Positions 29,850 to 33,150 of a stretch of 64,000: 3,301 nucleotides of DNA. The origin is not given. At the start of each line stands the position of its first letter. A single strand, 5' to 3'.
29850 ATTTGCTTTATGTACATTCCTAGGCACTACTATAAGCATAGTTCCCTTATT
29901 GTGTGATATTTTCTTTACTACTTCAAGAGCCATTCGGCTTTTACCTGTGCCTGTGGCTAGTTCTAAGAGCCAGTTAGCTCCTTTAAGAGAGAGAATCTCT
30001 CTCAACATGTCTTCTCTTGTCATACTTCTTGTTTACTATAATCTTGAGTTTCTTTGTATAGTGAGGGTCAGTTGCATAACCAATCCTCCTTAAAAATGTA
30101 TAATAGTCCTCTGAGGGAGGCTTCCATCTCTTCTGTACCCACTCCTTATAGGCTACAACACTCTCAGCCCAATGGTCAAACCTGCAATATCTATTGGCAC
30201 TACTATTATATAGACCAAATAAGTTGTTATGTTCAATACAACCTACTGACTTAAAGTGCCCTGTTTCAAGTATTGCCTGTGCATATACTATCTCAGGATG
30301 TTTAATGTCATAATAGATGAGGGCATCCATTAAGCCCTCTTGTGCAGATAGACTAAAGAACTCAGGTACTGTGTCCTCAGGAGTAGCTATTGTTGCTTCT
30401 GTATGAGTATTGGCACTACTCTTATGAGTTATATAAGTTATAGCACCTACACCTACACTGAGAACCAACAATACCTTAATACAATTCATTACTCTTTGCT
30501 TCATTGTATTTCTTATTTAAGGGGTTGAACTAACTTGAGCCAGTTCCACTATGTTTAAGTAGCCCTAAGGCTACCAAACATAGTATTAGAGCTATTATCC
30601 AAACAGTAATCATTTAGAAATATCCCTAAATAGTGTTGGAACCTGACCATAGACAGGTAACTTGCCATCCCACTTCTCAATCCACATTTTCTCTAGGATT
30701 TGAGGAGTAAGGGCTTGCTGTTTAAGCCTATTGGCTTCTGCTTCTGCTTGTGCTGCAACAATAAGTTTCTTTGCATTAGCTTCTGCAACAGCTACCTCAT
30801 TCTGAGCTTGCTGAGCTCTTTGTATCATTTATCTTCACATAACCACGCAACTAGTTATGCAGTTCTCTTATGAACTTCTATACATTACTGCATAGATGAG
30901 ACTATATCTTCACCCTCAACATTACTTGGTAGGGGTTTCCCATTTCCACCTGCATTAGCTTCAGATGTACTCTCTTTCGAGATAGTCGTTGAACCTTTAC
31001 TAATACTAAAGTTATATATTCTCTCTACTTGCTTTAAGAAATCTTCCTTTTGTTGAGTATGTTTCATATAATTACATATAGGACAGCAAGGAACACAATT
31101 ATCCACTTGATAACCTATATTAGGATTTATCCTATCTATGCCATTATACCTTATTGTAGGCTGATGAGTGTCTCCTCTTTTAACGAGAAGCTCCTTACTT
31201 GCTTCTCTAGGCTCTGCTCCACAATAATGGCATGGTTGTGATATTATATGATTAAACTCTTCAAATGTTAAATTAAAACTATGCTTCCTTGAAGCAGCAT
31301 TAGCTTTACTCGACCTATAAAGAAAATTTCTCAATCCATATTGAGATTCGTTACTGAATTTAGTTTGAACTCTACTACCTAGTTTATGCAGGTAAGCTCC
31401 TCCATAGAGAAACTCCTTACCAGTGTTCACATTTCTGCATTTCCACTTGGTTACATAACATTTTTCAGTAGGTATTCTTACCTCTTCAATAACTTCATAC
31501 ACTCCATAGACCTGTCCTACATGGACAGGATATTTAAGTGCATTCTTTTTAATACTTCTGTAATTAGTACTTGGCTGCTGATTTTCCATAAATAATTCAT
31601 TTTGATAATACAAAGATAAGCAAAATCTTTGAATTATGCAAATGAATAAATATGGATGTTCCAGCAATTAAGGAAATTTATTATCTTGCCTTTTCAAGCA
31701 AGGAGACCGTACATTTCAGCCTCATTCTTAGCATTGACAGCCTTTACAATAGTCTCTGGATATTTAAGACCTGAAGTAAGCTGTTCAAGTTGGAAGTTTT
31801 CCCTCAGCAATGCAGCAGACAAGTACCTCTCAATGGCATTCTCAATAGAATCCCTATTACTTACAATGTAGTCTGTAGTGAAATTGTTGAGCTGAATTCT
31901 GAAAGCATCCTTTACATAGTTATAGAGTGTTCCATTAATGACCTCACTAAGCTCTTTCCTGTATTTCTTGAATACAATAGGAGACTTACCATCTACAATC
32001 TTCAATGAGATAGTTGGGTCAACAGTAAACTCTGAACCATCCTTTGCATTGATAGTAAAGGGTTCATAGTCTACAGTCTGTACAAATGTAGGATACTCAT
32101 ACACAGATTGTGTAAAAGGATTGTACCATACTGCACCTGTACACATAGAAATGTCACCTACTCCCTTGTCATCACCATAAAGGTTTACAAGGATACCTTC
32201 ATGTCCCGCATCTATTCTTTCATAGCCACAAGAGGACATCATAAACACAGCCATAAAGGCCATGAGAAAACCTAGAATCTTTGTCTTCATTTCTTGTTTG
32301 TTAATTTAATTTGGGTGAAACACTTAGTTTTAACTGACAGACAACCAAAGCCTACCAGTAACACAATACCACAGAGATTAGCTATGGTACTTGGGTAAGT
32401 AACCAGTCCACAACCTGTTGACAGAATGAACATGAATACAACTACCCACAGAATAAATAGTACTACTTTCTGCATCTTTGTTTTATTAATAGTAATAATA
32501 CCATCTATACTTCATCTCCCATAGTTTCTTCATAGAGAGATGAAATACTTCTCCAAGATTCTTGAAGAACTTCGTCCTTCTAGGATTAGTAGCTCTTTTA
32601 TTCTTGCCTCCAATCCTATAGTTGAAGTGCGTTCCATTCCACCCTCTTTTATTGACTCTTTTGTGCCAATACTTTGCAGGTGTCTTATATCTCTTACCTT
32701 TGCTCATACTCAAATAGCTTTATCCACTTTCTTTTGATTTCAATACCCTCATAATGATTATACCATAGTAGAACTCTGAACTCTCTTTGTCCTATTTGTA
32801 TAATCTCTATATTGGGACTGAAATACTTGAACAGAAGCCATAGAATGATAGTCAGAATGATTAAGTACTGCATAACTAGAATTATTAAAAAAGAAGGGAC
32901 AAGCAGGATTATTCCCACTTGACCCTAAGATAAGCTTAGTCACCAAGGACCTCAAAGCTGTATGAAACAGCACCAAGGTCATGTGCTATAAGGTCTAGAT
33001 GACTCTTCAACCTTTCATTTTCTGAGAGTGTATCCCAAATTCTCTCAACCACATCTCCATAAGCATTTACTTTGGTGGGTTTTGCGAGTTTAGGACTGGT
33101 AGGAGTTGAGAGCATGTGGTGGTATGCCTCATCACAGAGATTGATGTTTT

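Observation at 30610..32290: SPFH/band-7 lipoprotein gene split by an HNH-endonuclease group I intron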

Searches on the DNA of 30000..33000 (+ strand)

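Call 3: search_rna_families(source=window, start=30000, end=33000, threshold=evalue, max_evalue=10, show_alignments=3)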
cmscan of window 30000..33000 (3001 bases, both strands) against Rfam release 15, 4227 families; matches with E-value up to 10: 7.
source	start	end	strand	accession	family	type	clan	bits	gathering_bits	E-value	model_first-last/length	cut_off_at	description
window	30878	31110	-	RF00028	Intron_gpI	Intron;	-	44.9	50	1.6e-09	1-253/253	no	Group I catalytic intron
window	32257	32340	+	RF01634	ceN44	Gene; snRNA; snoRNA; CD-box;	-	20.1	70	0.77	1-74/74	no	Caenorhabditis snoRNA ceN44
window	31328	31349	+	RF01354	CRISPR-DR45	Gene; CRISPR;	-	20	37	4.8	1-24/24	no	CRISPR RNA direct repeat element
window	31334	31440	+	RF01199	snR58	Gene; snRNA; snoRNA; CD-box;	CL00077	19.1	70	10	1-97/97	no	Small nucleolar RNA snR58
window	31273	31368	+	RF03061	uxuA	Gene; sRNA;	-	18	66.8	6.2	1-89/89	no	uxuA RNA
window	31502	31727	-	RF00028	Intron_gpI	Intron;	-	16.4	50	0.57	1-253/253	no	Group I catalytic intron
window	31692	31772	+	RF01906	HOTAIR_3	Gene; lncRNA;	-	14.3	80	5.9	1-98/98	no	HOTAIR conserved region 3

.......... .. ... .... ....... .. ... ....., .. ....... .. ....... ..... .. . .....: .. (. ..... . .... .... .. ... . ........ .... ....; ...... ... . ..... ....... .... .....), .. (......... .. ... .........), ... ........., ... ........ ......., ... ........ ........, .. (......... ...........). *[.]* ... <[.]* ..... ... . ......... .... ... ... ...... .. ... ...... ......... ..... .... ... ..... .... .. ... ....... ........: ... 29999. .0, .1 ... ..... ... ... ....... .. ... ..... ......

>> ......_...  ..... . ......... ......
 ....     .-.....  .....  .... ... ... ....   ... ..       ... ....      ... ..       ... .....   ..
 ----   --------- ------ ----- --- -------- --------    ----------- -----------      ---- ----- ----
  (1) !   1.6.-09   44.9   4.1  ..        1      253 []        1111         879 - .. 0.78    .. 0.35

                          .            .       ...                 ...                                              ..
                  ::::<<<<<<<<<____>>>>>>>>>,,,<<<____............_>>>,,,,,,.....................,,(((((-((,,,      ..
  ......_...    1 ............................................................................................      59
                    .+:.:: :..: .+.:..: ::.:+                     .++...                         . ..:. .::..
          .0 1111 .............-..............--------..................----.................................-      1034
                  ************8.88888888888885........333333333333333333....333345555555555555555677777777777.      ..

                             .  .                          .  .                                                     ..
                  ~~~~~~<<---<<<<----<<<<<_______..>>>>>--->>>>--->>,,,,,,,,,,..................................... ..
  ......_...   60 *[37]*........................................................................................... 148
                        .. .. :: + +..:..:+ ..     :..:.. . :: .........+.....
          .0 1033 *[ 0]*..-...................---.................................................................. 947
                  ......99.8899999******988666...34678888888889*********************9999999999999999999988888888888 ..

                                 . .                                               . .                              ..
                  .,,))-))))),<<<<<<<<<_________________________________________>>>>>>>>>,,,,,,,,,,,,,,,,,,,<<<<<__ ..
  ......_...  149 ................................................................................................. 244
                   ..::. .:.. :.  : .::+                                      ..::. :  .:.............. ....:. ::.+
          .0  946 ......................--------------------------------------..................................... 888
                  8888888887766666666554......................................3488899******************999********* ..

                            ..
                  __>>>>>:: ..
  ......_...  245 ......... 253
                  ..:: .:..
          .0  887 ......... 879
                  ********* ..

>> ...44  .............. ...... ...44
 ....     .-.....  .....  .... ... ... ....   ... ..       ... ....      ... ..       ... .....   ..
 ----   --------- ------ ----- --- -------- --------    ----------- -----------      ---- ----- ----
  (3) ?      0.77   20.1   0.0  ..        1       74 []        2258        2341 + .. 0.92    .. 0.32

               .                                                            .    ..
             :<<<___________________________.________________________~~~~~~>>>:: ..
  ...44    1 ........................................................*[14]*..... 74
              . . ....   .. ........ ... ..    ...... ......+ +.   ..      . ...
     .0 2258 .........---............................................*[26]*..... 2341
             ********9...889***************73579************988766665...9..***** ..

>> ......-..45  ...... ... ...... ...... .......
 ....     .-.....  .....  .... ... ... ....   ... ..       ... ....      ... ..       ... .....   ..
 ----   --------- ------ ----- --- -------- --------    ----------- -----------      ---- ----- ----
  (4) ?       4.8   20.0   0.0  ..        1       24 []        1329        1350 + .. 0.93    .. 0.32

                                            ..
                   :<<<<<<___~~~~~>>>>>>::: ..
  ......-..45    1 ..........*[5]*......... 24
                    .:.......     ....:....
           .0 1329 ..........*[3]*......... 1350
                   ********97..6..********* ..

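Call 7: search_dna_similar(query=window:30400-32500:+, collection=phages, mode=distant, max_rows=25)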
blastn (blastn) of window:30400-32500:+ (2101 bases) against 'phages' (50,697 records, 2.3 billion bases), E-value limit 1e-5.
Records with a match: 308; places in all: 335; records where one place covers at least 80% of the query: 0.
Best place of each record, by identity: 90-95% 10; 80-90% 15; 60-80% 283.
By first word of the organism name: Staphylococcus 129; Vibrio 92; uncultured 15; Prevotella 15; Bacillus 10; Pseudoalteromonas 7; Acinetobacter 6; Enterococcus 5; Bacteroides 3; Clostridioides 3; and 16 more.
By host as written in the record: - 96; Staphylococcus aureus 55; Vibrio cholerae 19; Prevotella sp. 15; Staphylococcus sp. 6; Vibrio cholerae O1 5; Staphylococcus carnosus TM300 5; Acinetobacter baumannii 1137 5; and 64 more.
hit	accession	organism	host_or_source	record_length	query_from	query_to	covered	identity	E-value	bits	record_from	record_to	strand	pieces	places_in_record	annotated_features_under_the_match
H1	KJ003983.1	IAS virus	Homo sapiens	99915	228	1911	37%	73.5%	5e-97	459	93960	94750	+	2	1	record has no annotation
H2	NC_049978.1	IAS virus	Homo sapiens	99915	228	1911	37%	73.5%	5e-97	459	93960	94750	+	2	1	prohibitin family protein | hypothetical protein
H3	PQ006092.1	bajarodcaudo virus 1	Chaetodipus spinatus feces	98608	271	1942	36%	75.5%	1e-105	502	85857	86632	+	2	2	high frequency of lysogenization C protein | hypothetical protein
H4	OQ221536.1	Bacteroides phage PhiCrAssBcn1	Bacteroides intestinalis DSM 108646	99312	228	1823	33%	76.5%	2e-95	492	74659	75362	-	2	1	hypothetical protein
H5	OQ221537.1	Bacteroides phage PhiCrAssBcn2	Bacteroides intestinalis DSM 108646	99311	228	1823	33%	76.5%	2e-95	492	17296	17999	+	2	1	hypothetical protein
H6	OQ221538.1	Bacteroides phage PhiCrAssBcn3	Bacteroides intestinalis DSM 108646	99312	228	1823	33%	76.5%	2e-95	492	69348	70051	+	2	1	hypothetical protein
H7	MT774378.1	uncultured phage cr106_1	human feces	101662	221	1823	33%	73.0%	1e-73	393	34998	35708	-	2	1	hypothetical protein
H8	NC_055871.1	uncultured phage cr106_1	human feces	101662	221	1823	33%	73.0%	1e-73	393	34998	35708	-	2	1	hypothetical protein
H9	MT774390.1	uncultured phage cr85_1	human feces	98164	266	1815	30%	78.1%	6e-103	501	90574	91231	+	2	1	serine protease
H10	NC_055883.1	uncultured phage cr85_1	human feces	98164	266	1815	30%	78.1%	6e-103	501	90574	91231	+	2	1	serine protease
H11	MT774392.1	uncultured phage cr128_1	human feces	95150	264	1823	32%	69.1%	8e-44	255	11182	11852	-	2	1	SPFH domain/band 7 family protein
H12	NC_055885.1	uncultured phage cr128_1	human feces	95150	264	1823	32%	69.1%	8e-44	255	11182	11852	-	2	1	SPFH domain/band 7 family protein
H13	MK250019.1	Prevotella phage Lak-A2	Prevotella sp.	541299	1550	1834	14%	71.3%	3e-30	140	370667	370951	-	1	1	record has no annotation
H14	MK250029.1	Prevotella phage Lak-C1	Prevotella sp.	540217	1550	1834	14%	71.0%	1e-28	135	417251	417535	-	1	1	record has no annotation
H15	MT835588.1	Bacteriophage sp.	human fecal samples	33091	463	743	13%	70.2%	3e-23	116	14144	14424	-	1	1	record has no annotation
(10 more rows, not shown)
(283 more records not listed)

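Call 8: get_annotated_region(hit=H2, flank=2500)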
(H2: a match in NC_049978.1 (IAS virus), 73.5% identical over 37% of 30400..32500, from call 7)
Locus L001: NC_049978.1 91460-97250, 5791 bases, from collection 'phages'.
description: IAS virus, complete genome.
organism: IAS virus (NCBI taxid 1450749)
taxonomy: Viruses; Duplodnaviria; Heunggongvirae; Uroviricota; Caudoviricetes; Crassvirales; Steigviridae; Asinivirinae; Paundivirus; Paundivirus hollandii
host: Homo sapiens; source: stool samples; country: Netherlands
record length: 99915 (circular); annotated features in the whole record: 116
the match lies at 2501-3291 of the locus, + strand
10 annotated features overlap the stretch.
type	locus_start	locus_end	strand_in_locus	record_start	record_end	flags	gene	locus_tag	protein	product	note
CDS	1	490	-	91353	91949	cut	-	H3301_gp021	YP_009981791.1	hypothetical protein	-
CDS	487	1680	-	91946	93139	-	-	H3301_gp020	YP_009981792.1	putative HKD family nuclease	-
CDS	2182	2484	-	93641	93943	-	-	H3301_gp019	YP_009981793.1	hypothetical protein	-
CDS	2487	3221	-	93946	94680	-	-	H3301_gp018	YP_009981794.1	prohibitin family protein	-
CDS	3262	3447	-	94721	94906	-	-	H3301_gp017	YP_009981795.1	hypothetical protein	-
CDS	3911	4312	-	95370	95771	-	-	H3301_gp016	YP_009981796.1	hypothetical protein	-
CDS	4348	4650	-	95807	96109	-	-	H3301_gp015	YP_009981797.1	hypothetical protein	-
CDS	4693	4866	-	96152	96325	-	-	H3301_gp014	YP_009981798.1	hypothetical protein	-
CDS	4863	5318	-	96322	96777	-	-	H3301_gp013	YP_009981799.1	hypothetical protein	-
CDS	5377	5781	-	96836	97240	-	-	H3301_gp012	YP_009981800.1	hypothetical protein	-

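Call 9: get_annotated_region(hit=H9, flank=2500)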
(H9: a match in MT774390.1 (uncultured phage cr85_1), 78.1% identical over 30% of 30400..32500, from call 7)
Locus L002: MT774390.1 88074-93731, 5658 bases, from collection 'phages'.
description: Uncultured phage cr85_1, complete genome.
organism: uncultured phage cr85_1 (NCBI taxid 2772074)
taxonomy: Viruses; Duplodnaviria; Heunggongvirae; Uroviricota; Caudoviricetes; Crassvirales; Steigviridae; Asinivirinae; Kahnovirus; Kahnovirus oralis
host: -; source: human feces; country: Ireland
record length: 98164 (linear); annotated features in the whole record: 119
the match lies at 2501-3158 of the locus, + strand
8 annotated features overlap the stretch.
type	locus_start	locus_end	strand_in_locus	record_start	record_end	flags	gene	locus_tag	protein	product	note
CDS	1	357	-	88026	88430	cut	-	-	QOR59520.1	hypothetical protein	gp_24277; Phage protein (N4 Gp49/phage Sf6 gene66)-family [phiCrAss001]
CDS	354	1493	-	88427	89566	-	-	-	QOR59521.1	putative HKD family nuclease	gp_24278; putative HKD family nuclease [phiCrAss001]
CDS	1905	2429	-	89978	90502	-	-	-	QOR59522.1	hypothetical protein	gp_24279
CDS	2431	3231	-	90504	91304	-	-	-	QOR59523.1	serine protease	gp_24280; serine protease [Erwinia phage vB_EamP-S6]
CDS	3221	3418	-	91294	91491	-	-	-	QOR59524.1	hypothetical protein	gp_24281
CDS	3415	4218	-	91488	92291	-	-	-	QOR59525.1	putative ribose-phosphate pyrophosphokinase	gp_24282; putative ribose-phosphate pyrophosphokinase [Pseudomonas phage JG004]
CDS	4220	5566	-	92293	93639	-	-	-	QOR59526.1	hypothetical protein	gp_24283; gp256 [Bacillus phage W.Ph.]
CDS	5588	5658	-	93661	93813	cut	-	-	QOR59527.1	nicotinamide phosphoribosyltransferase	gp_24284; nicotinamide phosphoribosyltransferase [Bacillus phage Kida]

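Call 10: get_annotated_region(hit=H4, flank=2500)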
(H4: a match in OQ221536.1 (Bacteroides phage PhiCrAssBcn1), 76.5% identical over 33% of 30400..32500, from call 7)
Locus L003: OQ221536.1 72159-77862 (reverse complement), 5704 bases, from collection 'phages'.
description: Bacteroides phage PhiCrAssBcn1, complete genome.
organism: Bacteroides phage PhiCrAssBcn1 (NCBI taxid 3023091)
taxonomy: Viruses; Duplodnaviria; Heunggongvirae; Uroviricota; Caudoviricetes; Crassvirales; Steigviridae; Asinivirinae; Kehishuvirus
host: Bacteroides intestinalis DSM 108646; source: wastewater; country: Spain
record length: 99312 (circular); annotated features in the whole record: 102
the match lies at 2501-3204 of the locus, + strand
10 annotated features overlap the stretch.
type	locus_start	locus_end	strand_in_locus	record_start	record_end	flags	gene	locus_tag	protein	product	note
CDS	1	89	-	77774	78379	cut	-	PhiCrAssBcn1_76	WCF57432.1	hypothetical protein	-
CDS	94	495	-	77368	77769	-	-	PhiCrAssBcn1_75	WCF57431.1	hypothetical protein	-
CDS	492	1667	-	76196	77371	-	-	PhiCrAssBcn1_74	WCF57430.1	putative HKD family nuclease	-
CDS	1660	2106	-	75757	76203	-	-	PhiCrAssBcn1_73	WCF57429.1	glycoside hydrolase/peptidoglycan hydrolase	-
CDS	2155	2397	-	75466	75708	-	-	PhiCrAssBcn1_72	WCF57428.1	hypothetical protein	-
CDS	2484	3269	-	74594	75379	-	-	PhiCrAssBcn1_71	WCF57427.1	hypothetical protein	-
CDS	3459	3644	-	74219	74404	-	-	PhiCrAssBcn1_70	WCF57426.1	hypothetical protein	-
CDS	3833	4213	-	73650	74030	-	-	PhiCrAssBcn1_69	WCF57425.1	hypothetical protein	-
CDS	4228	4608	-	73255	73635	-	-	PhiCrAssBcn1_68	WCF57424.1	hypothetical protein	-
CDS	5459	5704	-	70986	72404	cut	-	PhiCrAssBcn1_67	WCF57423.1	TROVE domain-containing protein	-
